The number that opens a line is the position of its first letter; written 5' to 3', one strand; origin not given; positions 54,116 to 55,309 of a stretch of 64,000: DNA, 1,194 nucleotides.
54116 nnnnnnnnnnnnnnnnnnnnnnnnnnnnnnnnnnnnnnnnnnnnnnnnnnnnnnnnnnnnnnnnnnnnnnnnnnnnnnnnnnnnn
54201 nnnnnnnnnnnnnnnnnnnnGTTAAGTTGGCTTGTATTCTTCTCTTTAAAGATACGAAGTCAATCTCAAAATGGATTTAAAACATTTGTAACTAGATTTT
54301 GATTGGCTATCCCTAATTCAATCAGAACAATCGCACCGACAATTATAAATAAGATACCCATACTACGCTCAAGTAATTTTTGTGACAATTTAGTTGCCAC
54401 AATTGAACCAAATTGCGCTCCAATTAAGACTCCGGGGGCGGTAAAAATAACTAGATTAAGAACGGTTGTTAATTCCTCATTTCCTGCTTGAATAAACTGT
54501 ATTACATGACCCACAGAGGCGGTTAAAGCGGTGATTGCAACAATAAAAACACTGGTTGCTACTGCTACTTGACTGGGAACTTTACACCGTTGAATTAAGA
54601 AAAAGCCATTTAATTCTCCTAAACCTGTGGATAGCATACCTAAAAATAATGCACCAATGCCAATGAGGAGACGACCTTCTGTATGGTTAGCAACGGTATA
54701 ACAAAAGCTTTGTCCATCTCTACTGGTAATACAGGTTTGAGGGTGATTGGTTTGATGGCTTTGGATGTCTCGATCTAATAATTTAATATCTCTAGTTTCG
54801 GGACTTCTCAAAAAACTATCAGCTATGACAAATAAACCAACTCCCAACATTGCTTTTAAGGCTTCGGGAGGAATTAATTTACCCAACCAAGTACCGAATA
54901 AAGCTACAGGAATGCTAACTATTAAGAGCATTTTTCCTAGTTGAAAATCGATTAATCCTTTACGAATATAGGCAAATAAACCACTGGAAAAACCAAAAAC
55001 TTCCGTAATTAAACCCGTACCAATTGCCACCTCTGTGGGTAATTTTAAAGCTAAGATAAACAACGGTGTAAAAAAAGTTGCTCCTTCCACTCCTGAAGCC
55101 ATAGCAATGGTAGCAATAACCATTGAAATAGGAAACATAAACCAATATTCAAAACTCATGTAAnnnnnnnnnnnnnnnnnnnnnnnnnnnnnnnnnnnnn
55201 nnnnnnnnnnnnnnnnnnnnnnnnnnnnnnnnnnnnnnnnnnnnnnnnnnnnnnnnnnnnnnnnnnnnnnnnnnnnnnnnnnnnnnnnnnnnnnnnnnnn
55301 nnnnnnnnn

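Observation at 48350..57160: Ten-gene minus-strand operon linking ArsM-like/ArsS-like enzymes to thiol-redox, DedA/TVP38 and TauE membrane proteins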

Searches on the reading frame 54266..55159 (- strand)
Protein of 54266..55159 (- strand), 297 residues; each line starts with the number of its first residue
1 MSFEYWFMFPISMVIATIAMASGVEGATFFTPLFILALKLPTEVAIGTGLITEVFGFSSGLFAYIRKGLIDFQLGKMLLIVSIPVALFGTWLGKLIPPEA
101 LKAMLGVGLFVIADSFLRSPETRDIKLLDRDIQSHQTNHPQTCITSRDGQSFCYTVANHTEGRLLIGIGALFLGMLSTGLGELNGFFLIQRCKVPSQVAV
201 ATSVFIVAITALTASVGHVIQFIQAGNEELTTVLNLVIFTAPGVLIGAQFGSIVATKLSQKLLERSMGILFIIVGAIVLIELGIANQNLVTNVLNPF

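Call 3: search_protein_families(library=pfam, proteins=[window:54266-55159:-], max_evalue=0.01)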
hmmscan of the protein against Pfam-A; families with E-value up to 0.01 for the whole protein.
window:54266-55159:- (297 aa): 2 families
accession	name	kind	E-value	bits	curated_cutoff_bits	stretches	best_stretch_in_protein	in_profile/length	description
PF01925.25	TauE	-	4.8e-33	115.2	32.6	1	9-276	2-235/237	Sulfite exporter TauE/SafE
PF01169.24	GDT1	-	0.008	16.9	27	0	232-275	36-75/75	Divalent cation/proton antiporter GDT1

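Call 4: search_protein_families(library=ncbifam, proteins=[window:54266-55159:-], max_evalue=0.01)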
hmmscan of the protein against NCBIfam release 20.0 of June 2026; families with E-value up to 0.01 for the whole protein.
window:54266-55159:- (297 aa): 2 families
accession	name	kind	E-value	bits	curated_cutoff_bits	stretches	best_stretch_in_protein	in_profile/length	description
NF040961.1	MamO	equivalog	0.00034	19.1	800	1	50-275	415-644/648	magnetosome protein MamO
NF007909.0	PRK10621.1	equivalog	0.002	17.5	383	1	8-121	15-126/266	hypothetical protein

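Call 40: find_homologous_proteins(query=window:54266-55159:-, max_evalue=1e-10)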
Query window:54266-55159:- (297 aa): 2040 proteins with E <= 1e-10 among 6038 candidates; the best 120 are listed.
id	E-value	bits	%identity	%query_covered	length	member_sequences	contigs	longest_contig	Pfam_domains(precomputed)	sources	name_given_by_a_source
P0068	4.8e-178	608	100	98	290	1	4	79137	PF01925.26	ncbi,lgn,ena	-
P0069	4.0e-149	514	81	99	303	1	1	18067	PF01925.26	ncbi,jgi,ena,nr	ncbi:MAG: permease [Oscillatoriales cyanobacterium CG2_30_44_21]|nr:MAG: permease [Oscillatoriales c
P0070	1.4e-148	512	82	98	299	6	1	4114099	PF01925.26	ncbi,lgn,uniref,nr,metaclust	ncbi:sulfite exporter TauE/SafE family protein [Cyanobacterium aponinum]|uniref:Probable membrane tr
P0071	1.1e-143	496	78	100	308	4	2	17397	PF01925.26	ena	-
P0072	1.0e-141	489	82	90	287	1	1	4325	PF01925.26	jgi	jgi:uncharacterized protein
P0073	3.8e-136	471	74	99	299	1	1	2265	PF01925.26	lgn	-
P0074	1.0e-135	470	74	99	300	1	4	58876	PF01925.26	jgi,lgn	-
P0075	1.3e-135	469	74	99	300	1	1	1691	PF01925.26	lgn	-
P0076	1.5e-135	469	74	99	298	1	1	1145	PF01925.26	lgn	-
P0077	3.8e-135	468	73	100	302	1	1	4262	PF01925.26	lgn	-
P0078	3.8e-134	464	73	100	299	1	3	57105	PF01925.26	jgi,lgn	-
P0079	1.5e-133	462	74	97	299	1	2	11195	PF01925.26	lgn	-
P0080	1.6e-133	462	73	100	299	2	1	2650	PF01925.26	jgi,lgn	jgi:hypothetical protein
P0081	2.1e-133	462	74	97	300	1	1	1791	PF01925.26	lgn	-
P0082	3.5e-133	461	74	99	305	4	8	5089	PF01925.26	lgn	-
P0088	3.9e-132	458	72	99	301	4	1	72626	PF01925.26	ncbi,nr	ncbi:sulfite exporter TauE/SafE family protein [Nostocales cyanobacterium LEGE 11386]|nr:sulfite exp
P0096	3.9e-130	451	72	97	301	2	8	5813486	PF01925.26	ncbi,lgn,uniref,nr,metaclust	ncbi:sulfite exporter TauE/SafE family protein [Leptolyngbya iicbica LK]|uniref:Probable membrane tr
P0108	1.0e-128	447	70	99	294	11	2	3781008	PF01925.26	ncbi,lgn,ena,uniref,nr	ncbi:sulfite exporter TauE/SafE family protein [Dactylococcopsis salina]|uniref:Probable membrane tr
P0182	6.1e-110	385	63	94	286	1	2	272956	PF01925.26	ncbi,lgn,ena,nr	ncbi:MAG: sulfite exporter TauE/SafE family protein [Bacteroidetes bacterium]|nr:sulfite exporter Ta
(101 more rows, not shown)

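Call 41: find_encoding_contigs(protein=P0070, flank=8000, max_places=1)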
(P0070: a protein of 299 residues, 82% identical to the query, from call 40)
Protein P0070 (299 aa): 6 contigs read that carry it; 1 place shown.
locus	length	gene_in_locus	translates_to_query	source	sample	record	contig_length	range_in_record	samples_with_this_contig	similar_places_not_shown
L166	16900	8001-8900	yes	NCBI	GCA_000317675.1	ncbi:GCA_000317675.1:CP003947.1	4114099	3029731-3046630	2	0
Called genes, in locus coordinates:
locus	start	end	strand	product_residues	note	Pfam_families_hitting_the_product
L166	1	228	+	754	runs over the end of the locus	PF00535:Glycos_transf_2, PF13641:Glyco_tranf_2_3, PF13506:Glyco_transf_21, PF13632:Glyco_trans_2_3, PF03552:Cellulose_synt, PF07238:PilZ (weak)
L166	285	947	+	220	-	PF13301:DUF4079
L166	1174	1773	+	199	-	-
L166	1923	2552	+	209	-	-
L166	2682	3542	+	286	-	PF02683:DsbD_TM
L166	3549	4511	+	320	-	PF01266:DAO (faint), PF07992:Pyr_redox_2, PF13738:Pyr_redox_3, PF00070:Pyr_redox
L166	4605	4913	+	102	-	PF00085:Thioredoxin, PF13098:Thioredoxin_2 (weak), PF13899:Thioredoxin_7 (weak), PF13905:Thioredoxin_8 (faint)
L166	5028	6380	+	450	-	PF02627:CMD, PF11376:DUF3179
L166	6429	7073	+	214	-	PF00578:AhpC-TSA, PF08534:Redoxin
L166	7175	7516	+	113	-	-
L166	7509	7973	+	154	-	PF18423:zf_CopZ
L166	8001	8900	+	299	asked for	PF01925:TauE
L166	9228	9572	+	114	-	-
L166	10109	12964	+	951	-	PF00553:CBM_2, PF09478:CBM49 (faint), PF16030:GD_N (faint), PF03160:Calx-beta, PF00553:CBM_2, PF03160:Calx-beta, PF00150:Cellulase, PF00553:CBM_2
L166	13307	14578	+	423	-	PF07690:MFS_1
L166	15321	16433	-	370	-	PF00696:AA_kinase, PF01472:PUA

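Call 42: find_encoding_contigs(protein=P0108, flank=8000, max_places=1)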
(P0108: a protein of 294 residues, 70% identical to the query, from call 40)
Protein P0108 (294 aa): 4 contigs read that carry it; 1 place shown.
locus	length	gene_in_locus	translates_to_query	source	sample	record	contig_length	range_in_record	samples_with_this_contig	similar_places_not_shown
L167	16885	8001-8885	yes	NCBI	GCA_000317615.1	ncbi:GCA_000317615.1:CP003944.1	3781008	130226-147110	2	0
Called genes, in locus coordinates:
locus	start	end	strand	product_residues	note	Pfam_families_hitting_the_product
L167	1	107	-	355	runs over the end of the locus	PF02790:COX2_TM, PF00116:COX2, PF13473:Cupredoxin_1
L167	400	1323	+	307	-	PF02628:COX15-CtaA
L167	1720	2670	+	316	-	PF01040:UbiA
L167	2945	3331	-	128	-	-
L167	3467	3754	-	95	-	-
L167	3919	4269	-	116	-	PF06868:DUF1257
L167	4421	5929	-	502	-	PF00004:AAA, PF17862:AAA_lid_3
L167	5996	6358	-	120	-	PF22180:RH3_dom (weak)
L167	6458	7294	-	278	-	PF12204:DUF3598_N, PF21053:BFA1_C, PF12204:DUF3598_N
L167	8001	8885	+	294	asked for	PF01925:TauE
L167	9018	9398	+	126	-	PF02261:Asp_decarbox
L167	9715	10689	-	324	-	PF00291:PALP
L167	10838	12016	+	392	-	PF00364:Biotin_lipoyl (faint), PF25917:BSH_RND (weak), PF25984:BSH_YknX (weak), PF25876:HH_MFP_RND (faint)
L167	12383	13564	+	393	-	PF02687:FtsX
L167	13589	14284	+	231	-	PF00005:ABC_tran, PF02463:SMC_N (weak), PF13481:AAA_25 (faint), PF13304:AAA_21 (faint)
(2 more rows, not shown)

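Call 43: find_encoding_contigs(protein=P0182, flank=8000, max_places=1)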
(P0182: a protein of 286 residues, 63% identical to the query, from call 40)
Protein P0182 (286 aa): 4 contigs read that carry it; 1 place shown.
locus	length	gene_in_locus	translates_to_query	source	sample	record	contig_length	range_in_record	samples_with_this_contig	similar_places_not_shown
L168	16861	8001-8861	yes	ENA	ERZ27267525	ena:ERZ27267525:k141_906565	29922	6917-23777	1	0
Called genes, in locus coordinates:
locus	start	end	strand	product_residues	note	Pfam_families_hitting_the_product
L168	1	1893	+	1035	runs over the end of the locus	PF00873:ACR_tran, PF02355:SecD_SecF_C (weak), PF03176:MMPL (weak)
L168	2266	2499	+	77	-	PF02954:HTH_8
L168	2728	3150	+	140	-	PF02566:OsmC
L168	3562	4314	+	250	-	PF00857:Isochorismatase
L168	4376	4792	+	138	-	PF07080:DUF1348, PF12680:SnoaL_2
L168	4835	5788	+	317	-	PF00561:Abhydrolase_1, PF12146:Hydrolase_4 (weak), PF12697:Abhydrolase_6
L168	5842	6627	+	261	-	PF13483:Lactamase_B_3, PF12706:Lactamase_B_2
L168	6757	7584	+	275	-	PF13489:Methyltransf_23, PF02353:CMAS (weak), PF13847:Methyltransf_31, PF08241:Methyltransf_11, PF08242:Methyltransf_12, PF13649:Methyltransf_25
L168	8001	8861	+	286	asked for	PF01925:TauE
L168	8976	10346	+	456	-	PF00890:FAD_binding_2 (faint), PF01266:DAO (faint), PF07992:Pyr_redox_2, PF13738:Pyr_redox_3, PF00070:Pyr_redox, PF02852:Pyr_redox_dim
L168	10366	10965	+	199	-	PF01243:PNPOx_N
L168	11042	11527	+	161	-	PF13474:SnoaL_3 (weak), PF14534:DUF4440, PF12680:SnoaL_2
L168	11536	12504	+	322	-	PF08240:ADH_N, PF00107:ADH_zinc_N, PF13602:ADH_zinc_N_2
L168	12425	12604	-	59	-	-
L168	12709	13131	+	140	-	PF07291:MauE (weak), PF07681:DoxX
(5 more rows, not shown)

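Call 77: search_protein_families(library=pfam, proteins=[L166:7175-7516:+, L166:7509-7973:+, L166:3549-4511:+], max_evalue=0.001)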
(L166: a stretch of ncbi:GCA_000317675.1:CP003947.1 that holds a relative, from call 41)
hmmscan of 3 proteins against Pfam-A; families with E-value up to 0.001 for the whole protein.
L166:7175-7516:+ (113 aa): 0 families

L166:7509-7973:+ (154 aa): 1 family
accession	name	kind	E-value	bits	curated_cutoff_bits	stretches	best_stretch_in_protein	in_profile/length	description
PF18423.6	zf_CopZ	-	3.6e-21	75.3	28.4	1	2-63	2-62/62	Zinc binding domain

L166:3549-4511:+ (320 aa): 5 families
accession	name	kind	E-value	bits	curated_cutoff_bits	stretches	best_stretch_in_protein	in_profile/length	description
PF07992.20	Pyr_redox_2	-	8.3e-49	167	26.1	1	4-297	2-291/291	Pyridine nucleotide-disulphide oxidoreductase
PF13738.12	Pyr_redox_3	-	3.2e-20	73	30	1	82-280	101-305/305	Pyridine nucleotide-disulphide oxidoreductase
PF00070.33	Pyr_redox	-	3.5e-12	47.1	22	1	151-211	2-67/82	Pyridine nucleotide-disulphide oxidoreductase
PF01266.30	DAO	-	9.4e-06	25.8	27.9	0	5-106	2-101/353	FAD dependent oxidoreductase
PF12831.13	FAD_oxidored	-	0.00072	19.4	27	1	5-72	2-71/416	FAD dependent oxidoreductase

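Call 84: search_protein_families(library=ncbifam, proteins=[L166:5028-6380:+, L166:6429-7073:+], max_evalue=0.000001)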
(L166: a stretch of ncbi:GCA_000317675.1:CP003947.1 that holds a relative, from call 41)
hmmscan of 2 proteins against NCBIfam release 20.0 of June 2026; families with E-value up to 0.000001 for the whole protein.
L166:5028-6380:+ (450 aa): 2 families
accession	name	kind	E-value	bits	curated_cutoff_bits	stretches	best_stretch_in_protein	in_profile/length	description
TIGR01926.1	peroxid_rel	subfamily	1.4e-09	38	81.8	1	2-91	1-92/178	peroxidase-related enzyme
TIGR00778.1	ahpD_dom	domain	3.2e-08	32.9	27.8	1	58-100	1-43/51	alkylhydroperoxidase AhpD family core domain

L166:6429-7073:+ (214 aa): 3 families
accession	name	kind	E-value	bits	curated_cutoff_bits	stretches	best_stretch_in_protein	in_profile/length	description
NF006960.0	PRK09437.1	equivalog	2.7e-16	59.9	140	1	42-145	3-105/156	thioredoxin-dependent thiol peroxidase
NF002854.0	PRK03147.1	subfamily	2.9e-13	50.1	170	1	39-145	32-137/176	thiol-disulfide oxidoreductase ResA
NF040769.1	SelL_rel_redox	subfamily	2.4e-09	37.1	120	1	48-210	2-172/173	SelL-related redox protein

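Call 85: find_encoding_contigs(protein=P0088, flank=9000, max_places=1)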
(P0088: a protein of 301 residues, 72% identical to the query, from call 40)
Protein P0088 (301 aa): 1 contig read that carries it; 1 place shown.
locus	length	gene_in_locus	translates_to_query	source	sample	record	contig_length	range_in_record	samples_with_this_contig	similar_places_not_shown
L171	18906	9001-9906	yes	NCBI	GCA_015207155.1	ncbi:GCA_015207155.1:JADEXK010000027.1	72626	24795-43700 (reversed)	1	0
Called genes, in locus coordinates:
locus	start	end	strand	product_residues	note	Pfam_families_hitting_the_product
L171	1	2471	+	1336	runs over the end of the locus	PF01590:GAF, PF05227:CHASE3, PF00989:PAS, PF08448:PAS_4, PF13426:PAS_9, PF08447:PAS_3, PF01590:GAF, PF00512:HisKA, +7 more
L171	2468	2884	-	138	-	PF13581:HATPase_c_2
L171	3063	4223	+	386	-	PF00072:Response_reg, PF07228:SpoIIE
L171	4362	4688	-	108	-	PF01740:STAS, PF13466:STAS_2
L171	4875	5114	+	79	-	-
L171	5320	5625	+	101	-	PF12840:HTH_20 (weak), PF01022:HTH_5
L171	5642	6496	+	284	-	PF03466:LysR_substrate, PF12849:PBP_like_2, PF13531:SBP_bac_11, PF12727:PBP_like (weak)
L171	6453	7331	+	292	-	PF00528:BPD_transp_1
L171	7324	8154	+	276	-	PF00528:BPD_transp_1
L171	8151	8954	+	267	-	PF02463:SMC_N (faint), PF00005:ABC_tran, PF13304:AAA_21 (faint)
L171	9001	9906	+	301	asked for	PF01925:TauE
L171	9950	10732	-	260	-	PF10099:RskA_C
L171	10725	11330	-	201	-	PF07638:Sigma70_ECF (weak), PF04542:Sigma70_r2, PF08281:Sigma70_r4_2, PF04545:Sigma70_r4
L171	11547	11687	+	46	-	PF04255:DUF433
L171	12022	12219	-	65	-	-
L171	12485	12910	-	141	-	PF00583:Acetyltransf_1, PF13673:Acetyltransf_10 (weak), PF13508:Acetyltransf_7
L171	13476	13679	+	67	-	-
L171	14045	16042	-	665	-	PF03552:Cellulose_synt, PF00535:Glycos_transf_2 (weak), PF13641:Glyco_tranf_2_3, PF13632:Glyco_trans_2_3, PF03552:Cellulose_synt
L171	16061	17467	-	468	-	PF11329:DUF3131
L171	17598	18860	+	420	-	-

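Call 86: find_encoding_contigs(protein=P0096, flank=9000, max_places=1)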
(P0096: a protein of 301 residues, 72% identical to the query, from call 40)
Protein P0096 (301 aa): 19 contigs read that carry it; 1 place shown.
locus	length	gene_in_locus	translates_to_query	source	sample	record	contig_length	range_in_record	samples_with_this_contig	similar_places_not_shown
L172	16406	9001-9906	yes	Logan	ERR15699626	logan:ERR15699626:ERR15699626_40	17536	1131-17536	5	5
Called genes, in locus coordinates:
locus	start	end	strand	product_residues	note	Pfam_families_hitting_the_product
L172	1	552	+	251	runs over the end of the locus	PF01177:Asp_Glu_race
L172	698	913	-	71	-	PF00504:Chloroa_b-bind (weak)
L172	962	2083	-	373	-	PF11805:DUF3326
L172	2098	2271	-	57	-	-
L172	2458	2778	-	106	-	PF00111:Fer2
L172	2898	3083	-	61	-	-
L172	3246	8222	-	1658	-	PF13116:YhdP (faint), PF27051:TamB_N (faint), PF04357:TamB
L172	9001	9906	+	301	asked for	PF01925:TauE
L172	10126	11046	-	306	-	PF00924:MS_channel_2nd, PF21082:MS_channel_3rd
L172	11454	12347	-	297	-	-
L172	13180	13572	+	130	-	-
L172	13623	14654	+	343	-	PF02405:MlaE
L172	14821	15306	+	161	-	PF11317:DUF3119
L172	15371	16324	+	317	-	PF11285:DUF3086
